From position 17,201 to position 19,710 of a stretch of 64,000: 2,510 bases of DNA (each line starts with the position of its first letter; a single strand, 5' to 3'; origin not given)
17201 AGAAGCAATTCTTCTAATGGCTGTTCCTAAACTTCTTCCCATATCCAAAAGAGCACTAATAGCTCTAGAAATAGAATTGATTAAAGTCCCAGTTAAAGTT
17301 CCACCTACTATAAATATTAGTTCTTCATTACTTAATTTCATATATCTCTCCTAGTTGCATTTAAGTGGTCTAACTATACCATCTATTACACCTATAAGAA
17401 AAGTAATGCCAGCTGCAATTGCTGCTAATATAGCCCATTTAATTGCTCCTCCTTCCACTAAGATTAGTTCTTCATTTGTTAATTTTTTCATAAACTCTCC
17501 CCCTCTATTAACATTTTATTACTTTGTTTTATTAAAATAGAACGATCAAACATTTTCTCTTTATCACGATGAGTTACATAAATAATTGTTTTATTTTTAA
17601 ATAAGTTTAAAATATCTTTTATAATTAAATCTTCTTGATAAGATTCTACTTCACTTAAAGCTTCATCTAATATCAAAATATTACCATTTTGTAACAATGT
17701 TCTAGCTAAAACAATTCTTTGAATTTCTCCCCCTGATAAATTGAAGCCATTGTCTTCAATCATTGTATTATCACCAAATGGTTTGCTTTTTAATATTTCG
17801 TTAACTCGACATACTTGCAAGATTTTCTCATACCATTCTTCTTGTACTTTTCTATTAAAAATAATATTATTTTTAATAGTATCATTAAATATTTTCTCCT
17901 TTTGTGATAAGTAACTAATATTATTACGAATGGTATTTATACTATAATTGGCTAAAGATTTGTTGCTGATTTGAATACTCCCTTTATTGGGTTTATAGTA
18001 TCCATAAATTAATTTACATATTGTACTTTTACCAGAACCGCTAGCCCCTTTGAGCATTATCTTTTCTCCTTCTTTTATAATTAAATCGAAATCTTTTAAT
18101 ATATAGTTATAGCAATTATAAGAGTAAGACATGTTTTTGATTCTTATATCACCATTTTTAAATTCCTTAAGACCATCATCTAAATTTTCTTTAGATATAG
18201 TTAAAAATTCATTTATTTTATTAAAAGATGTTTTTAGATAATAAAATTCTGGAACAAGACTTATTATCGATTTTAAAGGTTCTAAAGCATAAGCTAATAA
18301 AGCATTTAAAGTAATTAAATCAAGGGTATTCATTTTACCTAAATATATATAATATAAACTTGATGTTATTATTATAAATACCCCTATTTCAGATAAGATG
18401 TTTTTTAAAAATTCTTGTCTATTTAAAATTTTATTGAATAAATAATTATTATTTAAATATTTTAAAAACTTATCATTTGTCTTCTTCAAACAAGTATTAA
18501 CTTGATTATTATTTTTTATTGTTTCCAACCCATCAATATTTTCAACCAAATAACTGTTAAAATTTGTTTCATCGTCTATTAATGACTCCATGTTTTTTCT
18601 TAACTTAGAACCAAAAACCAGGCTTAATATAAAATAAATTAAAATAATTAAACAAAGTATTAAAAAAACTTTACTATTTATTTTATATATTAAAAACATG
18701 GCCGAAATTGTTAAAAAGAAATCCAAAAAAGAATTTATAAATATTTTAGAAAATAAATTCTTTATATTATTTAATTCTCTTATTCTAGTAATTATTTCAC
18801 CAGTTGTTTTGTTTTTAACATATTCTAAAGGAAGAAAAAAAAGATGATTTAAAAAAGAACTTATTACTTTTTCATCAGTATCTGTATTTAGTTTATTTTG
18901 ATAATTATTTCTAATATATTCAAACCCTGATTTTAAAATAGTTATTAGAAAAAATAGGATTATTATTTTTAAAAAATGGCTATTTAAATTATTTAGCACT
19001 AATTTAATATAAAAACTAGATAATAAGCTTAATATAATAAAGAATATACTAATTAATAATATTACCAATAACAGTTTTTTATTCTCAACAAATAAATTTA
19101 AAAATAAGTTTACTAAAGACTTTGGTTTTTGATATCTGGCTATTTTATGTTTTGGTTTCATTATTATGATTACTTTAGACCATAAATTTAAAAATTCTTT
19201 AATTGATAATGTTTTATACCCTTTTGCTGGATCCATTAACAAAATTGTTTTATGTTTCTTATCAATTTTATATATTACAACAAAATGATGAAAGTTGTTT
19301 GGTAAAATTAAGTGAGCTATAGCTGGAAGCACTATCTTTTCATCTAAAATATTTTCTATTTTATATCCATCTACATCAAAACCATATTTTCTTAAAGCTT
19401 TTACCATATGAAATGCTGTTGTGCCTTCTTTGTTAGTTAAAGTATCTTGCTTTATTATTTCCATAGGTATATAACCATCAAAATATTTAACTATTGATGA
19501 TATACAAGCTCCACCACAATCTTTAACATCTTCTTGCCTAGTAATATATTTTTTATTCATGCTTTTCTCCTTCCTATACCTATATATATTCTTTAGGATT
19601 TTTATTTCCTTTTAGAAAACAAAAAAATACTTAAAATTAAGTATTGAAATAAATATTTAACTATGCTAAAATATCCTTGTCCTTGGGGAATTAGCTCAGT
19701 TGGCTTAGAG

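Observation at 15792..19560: Class II double-glycine bacteriocin locus hidden below the ORF-size cut-off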

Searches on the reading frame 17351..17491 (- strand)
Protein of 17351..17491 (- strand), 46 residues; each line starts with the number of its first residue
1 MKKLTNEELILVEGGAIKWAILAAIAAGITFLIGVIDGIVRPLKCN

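Call 4: search_protein_families(library=pfam, proteins=[window:17351-17491:-], max_evalue=0.1)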
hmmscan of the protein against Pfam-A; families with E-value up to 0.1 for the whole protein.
window:17351-17491:- (46 aa): 1 family
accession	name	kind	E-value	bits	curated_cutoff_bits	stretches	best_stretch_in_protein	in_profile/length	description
PF10439.15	Bacteriocin_IIc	-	0.0013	19.1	27.1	1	2-34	5-52/59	Bacteriocin class II with double-glycine leader peptide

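Call 5: search_protein_families(library=ncbifam, proteins=[window:17351-17491:-], max_evalue=0.1)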
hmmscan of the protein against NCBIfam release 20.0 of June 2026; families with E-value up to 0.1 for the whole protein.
window:17351-17491:- (46 aa): 3 families
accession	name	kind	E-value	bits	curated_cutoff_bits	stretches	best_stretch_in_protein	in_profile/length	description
TIGR03949.1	bact_IIb_cerein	subfamily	2.6e-06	27.1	21.5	1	2-38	2-44/45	class IIb bacteriocin, lactobin A/cerein 7B family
NF038034.1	lactGbeta_entB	subfamily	0.0038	17.4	37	1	4-39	1-36/38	lactococcin G-beta/enterocin 1071B family bacteriocin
TIGR01847.1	bacteriocin_sig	domain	0.049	14.3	15.7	1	1-15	1-15/15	bacteriocin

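Call 34: find_homologous_proteins(query=A3, max_evalue=0.01)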
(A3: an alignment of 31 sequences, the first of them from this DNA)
Query A3 (31 sequences) (46 aa, profile of the alignment): 1594 proteins with E <= 0.01 among 2195 candidates; the best 120 are listed.
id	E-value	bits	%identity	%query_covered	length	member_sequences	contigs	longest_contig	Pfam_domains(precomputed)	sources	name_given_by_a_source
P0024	2.0e-20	91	54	100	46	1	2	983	-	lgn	-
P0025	2.3e-20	90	57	100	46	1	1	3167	-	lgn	-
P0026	2.3e-20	90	54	100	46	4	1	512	-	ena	-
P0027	2.7e-20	90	61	100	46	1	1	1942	-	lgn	-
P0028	2.9e-20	90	57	100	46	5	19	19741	-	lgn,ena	-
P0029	2.9e-20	90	57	100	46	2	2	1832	-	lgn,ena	-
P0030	3.3e-20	90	57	100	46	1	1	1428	-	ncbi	-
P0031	3.6e-20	90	54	100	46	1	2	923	-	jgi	-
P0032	3.8e-20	90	57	100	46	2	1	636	-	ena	-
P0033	4.3e-20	90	57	100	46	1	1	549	-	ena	-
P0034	6.1e-20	89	57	100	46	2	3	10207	-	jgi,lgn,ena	jgi:lactobin A/cerein 7B family class IIb bacteriocin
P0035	6.2e-20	89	60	98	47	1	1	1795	-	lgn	-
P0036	6.3e-20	89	57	100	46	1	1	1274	-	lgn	-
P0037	7.1e-20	89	63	100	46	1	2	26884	-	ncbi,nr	ncbi:MAG: class IIb bacteriocin, lactobin A/cerein 7B family [Clostridium sp.]|nr:class IIb bacterio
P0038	7.2e-20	89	63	100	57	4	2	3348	-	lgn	-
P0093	4.4e-19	86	48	100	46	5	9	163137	-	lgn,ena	-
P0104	6.4e-19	86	56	93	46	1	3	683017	-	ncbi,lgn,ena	-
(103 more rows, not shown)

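Call 50: search_protein_families(library=ncbifam, alignment_id=A3, max_evalue=0.01)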
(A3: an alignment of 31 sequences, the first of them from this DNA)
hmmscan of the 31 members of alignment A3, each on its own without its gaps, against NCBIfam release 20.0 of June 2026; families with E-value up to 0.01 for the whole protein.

A. member 1, seq(46 aa): 2 families
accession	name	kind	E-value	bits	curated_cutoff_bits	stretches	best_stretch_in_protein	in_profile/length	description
TIGR03949.1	bact_IIb_cerein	subfamily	2.6e-06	27.1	21.5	1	2-38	2-44/45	class IIb bacteriocin, lactobin A/cerein 7B family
NF038034.1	lactGbeta_entB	subfamily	0.0038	17.4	37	1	4-39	1-36/38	lactococcin G-beta/enterocin 1071B family bacteriocin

B. families by the number of members that match (of 31 scanned): 7 families
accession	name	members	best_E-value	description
TIGR03949.1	bact_IIb_cerein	29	1.3e-07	class IIb bacteriocin, lactobin A/cerein 7B family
NF038034.1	lactGbeta_entB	17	2.8e-05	lactococcin G-beta/enterocin 1071B family bacteriocin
TIGR01847.1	bacteriocin_sig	6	0.0006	bacteriocin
NF038035.1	lactGalph_entA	3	0.00028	lactococcin G-alpha/enterocin 1071A family bacteriocin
NF033456.1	RiPP_CCRG-2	1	0.0022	CCRG-2 family RiPP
NF045747.1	MPN313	1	0.0024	MPN313 family protein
NF033383.2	induct_EntF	1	0.0027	EntF family bacteriocin induction factor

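Call 64: find_encoding_contigs(protein=P0037, flank=4000, max_places=1)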
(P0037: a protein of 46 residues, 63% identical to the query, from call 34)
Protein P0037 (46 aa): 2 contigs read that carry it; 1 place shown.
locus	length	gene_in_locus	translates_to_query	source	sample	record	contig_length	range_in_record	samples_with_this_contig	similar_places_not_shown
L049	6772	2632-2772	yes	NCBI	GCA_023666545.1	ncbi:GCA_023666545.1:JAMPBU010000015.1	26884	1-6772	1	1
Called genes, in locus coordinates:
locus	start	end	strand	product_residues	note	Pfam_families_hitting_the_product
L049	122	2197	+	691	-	PF03412:Peptidase_C39, PF00664:ABC_membrane, PF00005:ABC_tran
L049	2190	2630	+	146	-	-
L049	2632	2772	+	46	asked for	-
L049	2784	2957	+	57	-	-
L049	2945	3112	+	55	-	-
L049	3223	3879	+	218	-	PF08281:Sigma70_r4_2 (faint), PF04542:Sigma70_r2 (weak)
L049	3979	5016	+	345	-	PF00534:Glycos_transf_1, PF13692:Glyco_trans_1_4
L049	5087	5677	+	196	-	-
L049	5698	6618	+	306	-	-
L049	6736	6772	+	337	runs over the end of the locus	PF01244:Peptidase_M19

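Call 65: find_encoding_contigs(protein=P0104, flank=4000, max_places=1)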
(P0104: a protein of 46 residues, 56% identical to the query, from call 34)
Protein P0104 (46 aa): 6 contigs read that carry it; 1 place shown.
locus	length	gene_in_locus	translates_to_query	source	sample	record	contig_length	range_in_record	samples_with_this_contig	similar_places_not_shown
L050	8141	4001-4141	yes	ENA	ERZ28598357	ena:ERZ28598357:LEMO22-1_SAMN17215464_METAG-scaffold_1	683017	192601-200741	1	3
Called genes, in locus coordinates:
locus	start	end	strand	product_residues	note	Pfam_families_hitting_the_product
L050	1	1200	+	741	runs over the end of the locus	PF23139:OB_YrrC, PF14490:HHH_RecD2, PF01443:Viral_helicase1 (faint), PF13086:AAA_11 (weak), PF13245:AAA_19, PF13604:AAA_30, PF18335:SH3_13, PF13538:UvrD_C_2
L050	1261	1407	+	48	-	-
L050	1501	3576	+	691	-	PF03412:Peptidase_C39, PF13529:Peptidase_C39_2 (weak), PF00664:ABC_membrane, PF05673:DUF815 (weak), PF00005:ABC_tran, PF20720:nSTAND3 (faint)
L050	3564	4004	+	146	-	-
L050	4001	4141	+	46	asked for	-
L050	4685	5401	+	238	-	PF03193:RsgA_GTPase (faint), PF09818:ABC_ATPase (faint), PF02463:SMC_N (faint), PF00005:ABC_tran, PF13304:AAA_21 (faint)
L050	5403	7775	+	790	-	PF12704:MacB_PCD (faint), PF02687:FtsX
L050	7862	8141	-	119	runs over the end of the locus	PF01638:HxlR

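Call 66: find_encoding_contigs(protein=P0093, flank=4000, max_places=1)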
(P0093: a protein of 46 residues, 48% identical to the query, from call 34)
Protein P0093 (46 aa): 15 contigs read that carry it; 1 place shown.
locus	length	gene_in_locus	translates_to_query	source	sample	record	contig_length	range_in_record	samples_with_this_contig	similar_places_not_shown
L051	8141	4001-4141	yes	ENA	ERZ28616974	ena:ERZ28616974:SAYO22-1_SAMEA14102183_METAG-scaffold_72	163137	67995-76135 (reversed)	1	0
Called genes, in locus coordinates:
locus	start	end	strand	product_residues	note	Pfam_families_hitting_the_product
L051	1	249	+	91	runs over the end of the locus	PF18905:DUF5661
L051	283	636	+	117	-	PF14071:YlbD_coat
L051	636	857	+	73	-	PF14003:YlbE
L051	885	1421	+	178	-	PF03602:Cons_hypoth95, PF05175:MTS (weak), PF09445:Methyltransf_15 (weak)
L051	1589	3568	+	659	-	PF03412:Peptidase_C39, PF00664:ABC_membrane, PF00005:ABC_tran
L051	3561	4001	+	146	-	-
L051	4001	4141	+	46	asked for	-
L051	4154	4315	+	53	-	-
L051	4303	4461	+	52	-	-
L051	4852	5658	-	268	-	-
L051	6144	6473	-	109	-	PF05598:DUF772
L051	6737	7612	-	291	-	PF00126:HTH_1, PF03466:LysR_substrate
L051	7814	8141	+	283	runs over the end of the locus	-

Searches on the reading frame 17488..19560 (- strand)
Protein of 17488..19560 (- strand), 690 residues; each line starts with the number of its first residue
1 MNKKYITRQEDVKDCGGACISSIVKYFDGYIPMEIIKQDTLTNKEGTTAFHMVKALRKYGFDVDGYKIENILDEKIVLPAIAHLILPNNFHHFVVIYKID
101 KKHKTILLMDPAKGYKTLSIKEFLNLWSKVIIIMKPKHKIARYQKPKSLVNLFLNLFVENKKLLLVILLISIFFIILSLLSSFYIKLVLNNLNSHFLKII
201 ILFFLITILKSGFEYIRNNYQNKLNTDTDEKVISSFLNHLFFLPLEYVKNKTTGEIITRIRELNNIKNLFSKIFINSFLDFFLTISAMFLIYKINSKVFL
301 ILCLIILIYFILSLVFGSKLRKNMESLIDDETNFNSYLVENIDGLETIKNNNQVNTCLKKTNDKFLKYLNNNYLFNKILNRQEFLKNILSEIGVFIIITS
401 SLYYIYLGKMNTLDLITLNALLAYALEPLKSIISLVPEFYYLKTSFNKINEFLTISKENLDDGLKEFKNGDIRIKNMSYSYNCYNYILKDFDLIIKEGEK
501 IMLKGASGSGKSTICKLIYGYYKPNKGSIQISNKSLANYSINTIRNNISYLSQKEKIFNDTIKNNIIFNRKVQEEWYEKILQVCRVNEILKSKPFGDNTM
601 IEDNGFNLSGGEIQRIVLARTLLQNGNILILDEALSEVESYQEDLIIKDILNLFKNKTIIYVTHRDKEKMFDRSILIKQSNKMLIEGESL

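Call 4: search_protein_families(library=pfam, proteins=[window:17488-19560:-], max_evalue=0.1)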
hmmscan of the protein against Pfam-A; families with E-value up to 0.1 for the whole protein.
window:17488-19560:- (690 aa): 10 families
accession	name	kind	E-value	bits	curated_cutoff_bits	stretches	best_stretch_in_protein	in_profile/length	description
PF03412.21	Peptidase_C39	-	1.9e-31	109.1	22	1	4-138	2-132/133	Peptidase C39 family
PF00005.33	ABC_tran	-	3.1e-29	102.8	25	1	488-635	1-136/137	ABC transporter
PF00664.28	ABC_membrane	-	1.7e-22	80.8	28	1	165-428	2-273/274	ABC transporter transmembrane region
PF13238.12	AAA_18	-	0.0091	16.9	29.4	1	501-643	1-89/128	AAA domain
PF20720.3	nSTAND3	-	0.015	15.4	27.2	1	495-544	14-64/155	Novel STAND NTPase 3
PF03193.22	RsgA_GTPase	-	0.026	14.8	30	1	446-528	51-136/174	RsgA GTPase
PF13555.12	AAA_29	-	0.03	14.5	27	1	496-514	20-38/61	P-loop containing region of AAA domain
PF12775.13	AAA_7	-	0.046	13.7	25.8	0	491-547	26-82/181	P-loop containing dynein motor region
PF05673.19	DUF815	-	0.064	12.8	23.8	0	498-560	53-114/249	Protein of unknown function (DUF815)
PF18436.6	HECW1_helix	-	0.089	13.4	25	0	133-157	43-66/67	Helical box domain of E3 ubiquitin-protein ligase HECW1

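Call 5: search_protein_families(library=ncbifam, proteins=[window:17488-19560:-], max_evalue=0.1)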
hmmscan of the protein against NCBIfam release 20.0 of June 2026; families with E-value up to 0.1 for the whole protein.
window:17488-19560:- (690 aa): 179 families (the best 25 are shown)
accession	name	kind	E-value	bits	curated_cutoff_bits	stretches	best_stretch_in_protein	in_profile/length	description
TIGR01193.1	bacteriocin_ABC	subfamily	4e-112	376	523.85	1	9-687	1-690/708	peptide cleavage/export ABC transporter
TIGR03796.1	NHLM_micro_ABC1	equivalog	1.1e-96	324.7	853.3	1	12-665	10-671/710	NHLP family bacteriocin export ABC transporter peptidase/permease/ATPase subunit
NF045998.1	cleave_ABC_plasm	equivalog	3.9e-94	316.2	500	1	9-667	2-662/673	Mbov_0121 family peptidase domain-containing ABC transporter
TIGR01846.1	type_I_sec_HlyB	subfamily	4.1e-83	279.9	725.55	1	19-679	4-666/694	type I secretion system permease/ATPase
TIGR03375.1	type_I_sec_LssB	subfamily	1.1e-82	278.5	693.1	1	19-686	6-682/696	type I secretion system permease/ATPase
NF045513.1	HepA_fam_ABC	equivalog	1.9e-61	208.3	725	1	192-665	90-568/610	heterocyst formation ABC transporter subunit HepA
TIGR03797.1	NHLM_micro_ABC2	equivalog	2.2e-57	195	709.4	1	148-665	122-644/686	NHLP bacteriocin export ABC transporter permease/ATPase subunit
TIGR02203.1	MsbA_lipidA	equivalog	9.8e-55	186.1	602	1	193-665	50-528/572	lipid A export permease/ATP-binding protein MsbA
TIGR02857.1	CydD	equivalog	2.9e-53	181.6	435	2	447-668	295-519/529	thiol reductant ABC exporter subunit CydD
NF008364.0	PRK11160.1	equivalog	6.4e-49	167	630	1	241-680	104-550/575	heme ABC transporter ATP-binding protein/permease CydC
TIGR01842.1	type_I_sec_PrtD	subfamily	2.1e-48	165.2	510.15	1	159-682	3-530/544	type I secretion system permease/ATPase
NF050066.1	LPSTprtrPglK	equivalog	4.4e-45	154.1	1000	1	156-665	28-542/558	BC-type lipopolysaccharide transporter PglK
NF008056.1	PRK10790.1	equivalog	5.5e-45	153.9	746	1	178-669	43-538/584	SmdB family multidrug efflux ABC transporter permease/ATP-binding protein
NF008381.0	PRK11176.1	equivalog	1.3e-44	152.6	867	1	189-666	56-539/582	lipid A ABC transporter ATP-binding protein/permease MsbA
TIGR02204.1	MsbA_rel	hypoth_equivalog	2.5e-44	151.9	780.4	1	189-666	54-535/576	ABC transporter, permease/ATP-binding protein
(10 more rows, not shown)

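Call 7: find_encoding_contigs(protein=window:17488-19560:-, flank=6000, max_places=6)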
Protein window:17488-19560:- (690 aa): 1 contig read that carries it; 1 place shown.
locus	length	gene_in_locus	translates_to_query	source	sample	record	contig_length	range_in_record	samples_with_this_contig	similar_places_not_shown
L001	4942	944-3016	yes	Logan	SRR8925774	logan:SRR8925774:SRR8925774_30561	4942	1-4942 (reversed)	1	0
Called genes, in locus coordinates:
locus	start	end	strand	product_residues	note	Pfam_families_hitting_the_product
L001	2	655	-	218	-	?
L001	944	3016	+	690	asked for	PF03412:Peptidase_C39, PF00664:ABC_membrane, PF00005:ABC_tran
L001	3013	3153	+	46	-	-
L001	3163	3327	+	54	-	-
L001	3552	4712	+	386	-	PF19789:DUF6273 (weak)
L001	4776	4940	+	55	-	?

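Call 49: search_solved_structures(query=window:17488-19560:-, max_evalue=1e-30, show_alignments=1)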
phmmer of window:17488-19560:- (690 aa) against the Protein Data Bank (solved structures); distinct sequences matched with E-value up to 1e-30: 172 (the best 60 are shown).
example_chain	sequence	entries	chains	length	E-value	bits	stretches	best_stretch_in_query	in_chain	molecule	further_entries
4ry2_A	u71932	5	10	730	6.2e-102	345.5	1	2-668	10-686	ABC-type bacteriocin transporter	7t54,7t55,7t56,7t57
8vp3_A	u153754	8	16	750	6.8e-102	345.4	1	2-668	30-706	ABC-type bacteriocin transporter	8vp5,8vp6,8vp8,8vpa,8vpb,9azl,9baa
4s0f_A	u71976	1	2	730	1.5e-101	344.2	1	2-668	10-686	ABC-type bacteriocin transporter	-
6v9z_A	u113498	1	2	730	1.1e-100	341.3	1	2-668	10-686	ABC-type bacteriocin transporter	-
8vp9_A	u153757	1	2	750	6e-99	335.6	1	2-669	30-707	ABC-type bacteriocin transporter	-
8hf7_A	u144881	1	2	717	2.9e-83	283.8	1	3-687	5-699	Competence factor transporting ATP-binding protein/permease ComA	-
8hf4_A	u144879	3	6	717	5.6e-83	282.9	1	3-687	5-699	Transport/processing ATP-binding protein ComA | Competence factor transporting ATP-binding protein/permease ComA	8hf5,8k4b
8hf6_A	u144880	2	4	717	1.3e-82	281.6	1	3-687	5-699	Competence factor transporting ATP-binding protein/permease ComA | Transport/processing ATP-binding protein ComA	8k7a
8vow_A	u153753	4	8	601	1.2e-71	245.4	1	153-678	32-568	ABC-type bacteriocin transporter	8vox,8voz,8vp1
8zpx_B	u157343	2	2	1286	7.4e-58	199.9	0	458-666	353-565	ABC transporter B family member 1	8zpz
9juj_A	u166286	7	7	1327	8.2e-58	199.7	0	458-666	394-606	ABC transporter B family member 1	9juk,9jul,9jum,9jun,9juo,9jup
8zq4_B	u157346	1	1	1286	5e-57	197.1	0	458-666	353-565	ABC transporter B family member 1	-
8woi_A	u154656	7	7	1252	1.5e-55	192.2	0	449-666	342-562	ABC transporter B family member 19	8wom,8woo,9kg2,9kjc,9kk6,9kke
4f4c_A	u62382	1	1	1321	2.1e-55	191.8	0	463-681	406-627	Multidrug resistance protein pgp-1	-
8wp0_A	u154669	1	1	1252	1e-54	189.5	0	449-666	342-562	ABC transporter B family member 19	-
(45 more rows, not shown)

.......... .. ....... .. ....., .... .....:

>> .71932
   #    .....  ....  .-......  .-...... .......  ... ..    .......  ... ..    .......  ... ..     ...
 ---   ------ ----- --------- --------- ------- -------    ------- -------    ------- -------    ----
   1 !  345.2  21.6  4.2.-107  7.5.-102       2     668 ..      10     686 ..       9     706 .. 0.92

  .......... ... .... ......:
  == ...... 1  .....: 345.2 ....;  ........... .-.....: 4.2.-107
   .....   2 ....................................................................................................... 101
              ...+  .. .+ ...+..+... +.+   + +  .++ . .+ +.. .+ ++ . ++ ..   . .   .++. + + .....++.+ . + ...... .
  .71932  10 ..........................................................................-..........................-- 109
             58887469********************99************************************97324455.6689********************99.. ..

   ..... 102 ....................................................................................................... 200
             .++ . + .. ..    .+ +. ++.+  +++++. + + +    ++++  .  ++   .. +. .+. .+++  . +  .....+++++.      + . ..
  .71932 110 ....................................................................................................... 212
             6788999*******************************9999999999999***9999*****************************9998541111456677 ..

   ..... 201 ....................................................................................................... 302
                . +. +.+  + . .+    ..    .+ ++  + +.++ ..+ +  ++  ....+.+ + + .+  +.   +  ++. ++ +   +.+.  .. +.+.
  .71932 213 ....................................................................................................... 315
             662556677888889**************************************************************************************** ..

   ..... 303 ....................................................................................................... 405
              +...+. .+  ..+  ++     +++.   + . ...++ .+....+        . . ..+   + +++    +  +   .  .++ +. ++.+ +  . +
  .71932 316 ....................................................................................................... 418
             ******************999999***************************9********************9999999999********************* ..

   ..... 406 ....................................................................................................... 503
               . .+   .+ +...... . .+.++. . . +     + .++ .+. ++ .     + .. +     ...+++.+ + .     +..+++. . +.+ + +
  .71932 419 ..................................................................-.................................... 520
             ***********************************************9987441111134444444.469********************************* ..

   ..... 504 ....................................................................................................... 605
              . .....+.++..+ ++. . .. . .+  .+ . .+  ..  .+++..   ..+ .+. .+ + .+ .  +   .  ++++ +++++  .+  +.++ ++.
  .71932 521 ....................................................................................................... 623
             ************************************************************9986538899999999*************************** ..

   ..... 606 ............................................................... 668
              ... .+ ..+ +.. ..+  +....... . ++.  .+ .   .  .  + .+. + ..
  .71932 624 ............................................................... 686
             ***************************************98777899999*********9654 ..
